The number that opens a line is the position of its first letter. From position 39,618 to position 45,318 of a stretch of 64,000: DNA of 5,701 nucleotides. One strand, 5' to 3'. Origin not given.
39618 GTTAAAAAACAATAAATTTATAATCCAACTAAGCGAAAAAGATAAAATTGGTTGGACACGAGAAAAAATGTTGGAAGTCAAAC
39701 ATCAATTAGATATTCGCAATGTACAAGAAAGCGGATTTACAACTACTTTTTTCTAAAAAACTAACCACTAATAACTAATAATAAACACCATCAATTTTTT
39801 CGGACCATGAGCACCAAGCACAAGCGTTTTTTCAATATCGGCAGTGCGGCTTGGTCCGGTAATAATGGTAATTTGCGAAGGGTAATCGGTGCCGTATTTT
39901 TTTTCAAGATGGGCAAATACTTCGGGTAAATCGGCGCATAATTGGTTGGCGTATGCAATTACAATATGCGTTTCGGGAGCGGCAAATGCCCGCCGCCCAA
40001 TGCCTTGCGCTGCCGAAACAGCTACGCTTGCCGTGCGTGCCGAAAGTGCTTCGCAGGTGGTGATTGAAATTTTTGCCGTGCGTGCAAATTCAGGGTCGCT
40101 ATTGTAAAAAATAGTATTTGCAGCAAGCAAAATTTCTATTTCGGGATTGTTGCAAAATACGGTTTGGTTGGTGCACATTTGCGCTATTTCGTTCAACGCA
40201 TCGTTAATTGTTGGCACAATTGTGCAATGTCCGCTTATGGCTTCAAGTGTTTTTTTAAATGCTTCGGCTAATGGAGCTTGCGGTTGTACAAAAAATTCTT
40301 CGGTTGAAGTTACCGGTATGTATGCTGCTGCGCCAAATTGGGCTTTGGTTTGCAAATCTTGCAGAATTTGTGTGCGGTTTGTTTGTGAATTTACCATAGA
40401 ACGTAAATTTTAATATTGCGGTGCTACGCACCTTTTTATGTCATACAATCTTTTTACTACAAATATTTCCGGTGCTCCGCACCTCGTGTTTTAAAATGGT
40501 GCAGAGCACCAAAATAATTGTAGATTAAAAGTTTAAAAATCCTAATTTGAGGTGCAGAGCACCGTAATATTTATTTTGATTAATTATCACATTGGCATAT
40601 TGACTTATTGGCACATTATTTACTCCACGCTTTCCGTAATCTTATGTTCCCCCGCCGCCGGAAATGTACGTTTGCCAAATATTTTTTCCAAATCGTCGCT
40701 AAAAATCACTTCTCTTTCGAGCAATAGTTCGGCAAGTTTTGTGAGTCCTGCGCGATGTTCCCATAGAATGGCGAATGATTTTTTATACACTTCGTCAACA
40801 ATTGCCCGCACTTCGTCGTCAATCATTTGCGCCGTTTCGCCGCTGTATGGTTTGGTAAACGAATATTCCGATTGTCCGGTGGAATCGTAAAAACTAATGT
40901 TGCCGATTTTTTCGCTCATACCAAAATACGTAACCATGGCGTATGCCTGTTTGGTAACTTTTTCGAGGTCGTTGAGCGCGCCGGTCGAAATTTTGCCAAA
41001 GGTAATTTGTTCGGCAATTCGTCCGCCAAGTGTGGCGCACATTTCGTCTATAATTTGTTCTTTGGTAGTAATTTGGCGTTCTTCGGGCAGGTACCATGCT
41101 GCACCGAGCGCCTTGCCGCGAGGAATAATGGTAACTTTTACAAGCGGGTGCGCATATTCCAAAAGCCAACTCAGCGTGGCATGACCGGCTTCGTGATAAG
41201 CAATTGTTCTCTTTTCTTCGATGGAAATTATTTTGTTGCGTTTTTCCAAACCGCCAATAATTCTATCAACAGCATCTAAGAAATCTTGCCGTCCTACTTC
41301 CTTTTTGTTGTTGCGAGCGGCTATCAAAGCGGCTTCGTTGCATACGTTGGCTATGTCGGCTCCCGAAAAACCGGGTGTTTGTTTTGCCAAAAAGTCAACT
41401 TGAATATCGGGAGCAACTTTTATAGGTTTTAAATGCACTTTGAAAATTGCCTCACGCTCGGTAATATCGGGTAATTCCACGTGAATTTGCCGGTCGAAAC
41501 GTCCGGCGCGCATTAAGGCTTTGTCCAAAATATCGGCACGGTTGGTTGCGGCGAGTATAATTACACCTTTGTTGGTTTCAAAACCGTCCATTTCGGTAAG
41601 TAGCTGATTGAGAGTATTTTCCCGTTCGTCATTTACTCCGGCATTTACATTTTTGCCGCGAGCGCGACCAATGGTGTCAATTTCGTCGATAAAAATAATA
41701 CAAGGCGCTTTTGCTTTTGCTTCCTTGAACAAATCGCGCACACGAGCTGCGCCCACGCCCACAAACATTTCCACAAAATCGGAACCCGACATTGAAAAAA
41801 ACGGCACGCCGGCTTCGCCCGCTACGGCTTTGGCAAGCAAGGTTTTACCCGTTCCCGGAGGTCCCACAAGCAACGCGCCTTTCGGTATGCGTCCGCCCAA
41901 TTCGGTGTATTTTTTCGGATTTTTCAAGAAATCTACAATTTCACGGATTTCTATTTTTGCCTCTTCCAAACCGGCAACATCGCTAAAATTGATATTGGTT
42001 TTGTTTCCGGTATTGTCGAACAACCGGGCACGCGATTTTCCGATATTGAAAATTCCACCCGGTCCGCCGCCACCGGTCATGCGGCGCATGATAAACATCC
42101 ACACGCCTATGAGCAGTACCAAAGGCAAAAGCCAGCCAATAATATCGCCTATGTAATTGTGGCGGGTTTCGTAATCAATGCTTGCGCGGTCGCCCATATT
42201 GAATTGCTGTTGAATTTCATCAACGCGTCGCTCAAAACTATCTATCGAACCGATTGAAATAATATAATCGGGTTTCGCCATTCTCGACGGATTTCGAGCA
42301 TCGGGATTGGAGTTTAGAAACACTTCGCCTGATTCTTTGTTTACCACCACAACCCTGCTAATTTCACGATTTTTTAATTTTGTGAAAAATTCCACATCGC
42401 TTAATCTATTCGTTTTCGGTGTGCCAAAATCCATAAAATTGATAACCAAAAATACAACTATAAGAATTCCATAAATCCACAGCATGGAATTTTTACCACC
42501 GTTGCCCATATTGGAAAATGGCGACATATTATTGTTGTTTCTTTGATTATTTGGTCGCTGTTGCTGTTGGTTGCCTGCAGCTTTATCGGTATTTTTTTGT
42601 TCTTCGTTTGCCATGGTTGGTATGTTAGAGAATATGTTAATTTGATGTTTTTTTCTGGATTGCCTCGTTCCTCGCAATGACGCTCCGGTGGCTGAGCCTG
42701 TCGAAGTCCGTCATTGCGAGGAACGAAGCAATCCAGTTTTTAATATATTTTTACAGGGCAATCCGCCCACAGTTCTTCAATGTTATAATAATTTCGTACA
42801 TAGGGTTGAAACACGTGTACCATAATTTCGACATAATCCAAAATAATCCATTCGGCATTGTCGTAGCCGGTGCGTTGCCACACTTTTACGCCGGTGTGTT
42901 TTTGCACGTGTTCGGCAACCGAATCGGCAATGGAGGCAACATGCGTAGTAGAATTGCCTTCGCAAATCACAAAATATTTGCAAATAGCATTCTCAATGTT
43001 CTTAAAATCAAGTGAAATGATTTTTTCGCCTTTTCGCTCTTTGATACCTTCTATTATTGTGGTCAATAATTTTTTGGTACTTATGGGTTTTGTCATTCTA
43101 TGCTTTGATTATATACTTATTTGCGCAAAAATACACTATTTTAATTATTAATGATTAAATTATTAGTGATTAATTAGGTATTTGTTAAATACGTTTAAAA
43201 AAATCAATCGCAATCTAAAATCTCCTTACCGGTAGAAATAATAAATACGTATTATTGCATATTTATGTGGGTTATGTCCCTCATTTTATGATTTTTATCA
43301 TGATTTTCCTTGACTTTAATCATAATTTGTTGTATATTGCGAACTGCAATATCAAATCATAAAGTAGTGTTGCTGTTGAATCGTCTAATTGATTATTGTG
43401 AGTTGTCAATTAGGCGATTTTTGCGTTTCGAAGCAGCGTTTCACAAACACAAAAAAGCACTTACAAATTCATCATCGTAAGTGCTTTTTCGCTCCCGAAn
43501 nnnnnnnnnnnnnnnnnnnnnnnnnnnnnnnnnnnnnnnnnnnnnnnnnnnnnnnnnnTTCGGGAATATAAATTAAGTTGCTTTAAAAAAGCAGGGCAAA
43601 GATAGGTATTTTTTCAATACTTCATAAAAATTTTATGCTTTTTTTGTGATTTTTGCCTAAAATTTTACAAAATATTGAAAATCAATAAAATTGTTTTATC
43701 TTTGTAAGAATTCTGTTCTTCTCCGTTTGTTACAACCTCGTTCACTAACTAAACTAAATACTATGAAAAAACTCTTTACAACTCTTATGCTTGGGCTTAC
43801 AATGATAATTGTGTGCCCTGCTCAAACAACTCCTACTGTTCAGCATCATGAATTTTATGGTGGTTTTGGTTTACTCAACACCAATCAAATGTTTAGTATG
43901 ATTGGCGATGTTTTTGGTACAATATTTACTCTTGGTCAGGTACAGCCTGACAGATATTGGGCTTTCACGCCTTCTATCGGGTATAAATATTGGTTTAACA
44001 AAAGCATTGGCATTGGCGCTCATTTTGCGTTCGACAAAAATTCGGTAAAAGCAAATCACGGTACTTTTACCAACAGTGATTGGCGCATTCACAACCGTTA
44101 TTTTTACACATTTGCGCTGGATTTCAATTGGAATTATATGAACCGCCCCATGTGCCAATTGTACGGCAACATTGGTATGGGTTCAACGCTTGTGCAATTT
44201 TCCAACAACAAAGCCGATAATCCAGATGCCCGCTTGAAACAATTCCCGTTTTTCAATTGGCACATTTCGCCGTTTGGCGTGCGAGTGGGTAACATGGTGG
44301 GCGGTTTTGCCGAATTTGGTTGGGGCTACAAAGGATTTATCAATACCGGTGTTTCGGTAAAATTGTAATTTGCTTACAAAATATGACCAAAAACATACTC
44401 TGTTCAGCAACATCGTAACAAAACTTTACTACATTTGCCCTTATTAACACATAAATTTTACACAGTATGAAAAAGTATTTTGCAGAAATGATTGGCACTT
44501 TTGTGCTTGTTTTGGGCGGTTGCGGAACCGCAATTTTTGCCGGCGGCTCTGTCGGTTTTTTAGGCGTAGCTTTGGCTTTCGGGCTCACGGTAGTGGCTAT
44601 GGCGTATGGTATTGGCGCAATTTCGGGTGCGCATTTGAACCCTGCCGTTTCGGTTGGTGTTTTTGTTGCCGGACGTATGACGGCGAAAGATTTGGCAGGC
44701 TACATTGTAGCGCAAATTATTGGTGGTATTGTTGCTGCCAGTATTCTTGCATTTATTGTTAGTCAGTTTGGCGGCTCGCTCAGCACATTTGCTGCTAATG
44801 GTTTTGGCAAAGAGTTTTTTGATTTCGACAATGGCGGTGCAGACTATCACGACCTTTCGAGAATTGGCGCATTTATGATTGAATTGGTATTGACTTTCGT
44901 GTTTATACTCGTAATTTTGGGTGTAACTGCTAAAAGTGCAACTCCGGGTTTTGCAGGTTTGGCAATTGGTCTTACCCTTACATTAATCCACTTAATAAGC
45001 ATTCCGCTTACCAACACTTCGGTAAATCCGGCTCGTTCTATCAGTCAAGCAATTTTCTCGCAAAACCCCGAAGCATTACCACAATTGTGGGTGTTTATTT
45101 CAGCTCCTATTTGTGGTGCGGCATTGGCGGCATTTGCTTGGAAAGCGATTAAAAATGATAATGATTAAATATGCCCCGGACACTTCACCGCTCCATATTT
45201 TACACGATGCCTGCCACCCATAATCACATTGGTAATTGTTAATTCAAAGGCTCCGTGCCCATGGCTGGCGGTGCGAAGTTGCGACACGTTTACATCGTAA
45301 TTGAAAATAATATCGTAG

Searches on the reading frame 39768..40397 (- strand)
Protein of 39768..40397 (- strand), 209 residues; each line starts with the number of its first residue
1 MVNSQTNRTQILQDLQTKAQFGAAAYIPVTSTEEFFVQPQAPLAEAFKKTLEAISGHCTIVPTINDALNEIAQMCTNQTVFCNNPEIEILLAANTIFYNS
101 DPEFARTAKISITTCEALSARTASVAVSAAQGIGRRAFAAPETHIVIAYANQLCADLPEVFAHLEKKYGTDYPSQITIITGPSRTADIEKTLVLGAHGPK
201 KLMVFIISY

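Call 14: search_protein_families(library=pfam, proteins=[window:39768-40397:-], max_evalue=0.001)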
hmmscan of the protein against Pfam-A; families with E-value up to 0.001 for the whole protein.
window:39768-40397:- (209 aa): 1 family
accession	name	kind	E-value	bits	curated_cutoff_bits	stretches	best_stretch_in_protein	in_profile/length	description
PF02589.21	LUD_dom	-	1.8e-21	77.2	22.6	1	105-207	82-189/189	LUD domain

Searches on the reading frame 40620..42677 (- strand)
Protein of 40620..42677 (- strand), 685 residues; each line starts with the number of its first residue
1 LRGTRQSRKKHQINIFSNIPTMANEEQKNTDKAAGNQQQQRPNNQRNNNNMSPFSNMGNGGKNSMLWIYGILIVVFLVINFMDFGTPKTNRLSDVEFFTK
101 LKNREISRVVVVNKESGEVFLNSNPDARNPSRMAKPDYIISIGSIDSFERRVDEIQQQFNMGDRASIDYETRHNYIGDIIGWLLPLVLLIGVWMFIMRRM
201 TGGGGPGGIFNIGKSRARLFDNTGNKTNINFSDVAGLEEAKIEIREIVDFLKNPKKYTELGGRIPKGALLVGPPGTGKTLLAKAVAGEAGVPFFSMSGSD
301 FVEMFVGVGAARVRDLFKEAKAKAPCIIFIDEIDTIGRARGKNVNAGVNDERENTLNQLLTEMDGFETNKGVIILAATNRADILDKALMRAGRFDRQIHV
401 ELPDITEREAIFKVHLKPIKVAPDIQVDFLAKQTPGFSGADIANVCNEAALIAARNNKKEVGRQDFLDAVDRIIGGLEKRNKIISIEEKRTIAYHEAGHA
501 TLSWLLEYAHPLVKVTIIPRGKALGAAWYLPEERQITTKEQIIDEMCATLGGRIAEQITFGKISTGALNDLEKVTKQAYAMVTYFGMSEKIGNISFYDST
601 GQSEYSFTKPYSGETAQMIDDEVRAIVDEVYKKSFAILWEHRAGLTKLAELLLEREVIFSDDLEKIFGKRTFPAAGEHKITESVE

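Call 14: search_protein_families(library=pfam, proteins=[window:40620-42677:-], max_evalue=0.001)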
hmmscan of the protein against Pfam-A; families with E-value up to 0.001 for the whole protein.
window:40620-42677:- (685 aa): 10 families
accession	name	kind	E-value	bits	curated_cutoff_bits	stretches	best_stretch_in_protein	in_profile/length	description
PF01434.24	Peptidase_M41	-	8.2e-65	218.7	29.9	1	483-666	2-191/191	Peptidase family M41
PF00004.35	AAA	-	2.1e-48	164.5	21.2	1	269-401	2-130/131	ATPase family associated with various cellular activities (AAA)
PF17862.7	AAA_lid_3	-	9.5e-15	54.3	27.2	1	424-467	1-44/45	AAA+ lid domain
PF06480.20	FtsH_ext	-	4.8e-08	33.6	25.5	1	66-156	3-91/103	FtsH Extracellular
PF07728.20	AAA_5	-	1.2e-06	29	22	1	269-385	3-132/139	AAA domain (dynein-related subfamily)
PF06068.19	TIP49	-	9.9e-05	22.1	23.8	1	257-302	45-89/347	TIP49 P-loop domain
PF20720.3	nSTAND3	-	0.00019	21.6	27.2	1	269-417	21-154/155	Novel STAND NTPase 3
PF05496.18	RuvB_N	-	0.00033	20.9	27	0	268-339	36-99/159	Holliday junction DNA helicase RuvB P-loop domain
PF13191.12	AAA_16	-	0.00066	20.7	32.6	0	266-287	25-46/167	AAA ATPase domain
PF13401.12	AAA_22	-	0.00066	20.4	27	0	269-294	9-37/130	AAA domain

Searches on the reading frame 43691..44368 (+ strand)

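Call 14: search_protein_families(library=pfam, proteins=[window:43691-44368:+], max_evalue=0.001)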
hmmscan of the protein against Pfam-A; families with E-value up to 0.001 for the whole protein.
window:43691-44368:+ (225 aa): 1 family
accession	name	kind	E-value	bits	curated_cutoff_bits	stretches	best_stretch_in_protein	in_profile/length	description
PF13505.12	OMP_b-brl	-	0.00012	22.7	28.7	1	35-180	2-121/175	Outer membrane protein beta-barrel domain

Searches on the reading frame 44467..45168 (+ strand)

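Call 14: search_protein_families(library=pfam, proteins=[window:44467-45168:+], max_evalue=0.001)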
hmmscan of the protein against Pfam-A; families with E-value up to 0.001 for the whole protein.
window:44467-45168:+ (233 aa): 1 family
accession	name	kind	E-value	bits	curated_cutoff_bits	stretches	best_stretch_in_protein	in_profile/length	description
PF00230.25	MIP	-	4.1e-43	148.2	25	1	2-224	9-221/222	Major intrinsic protein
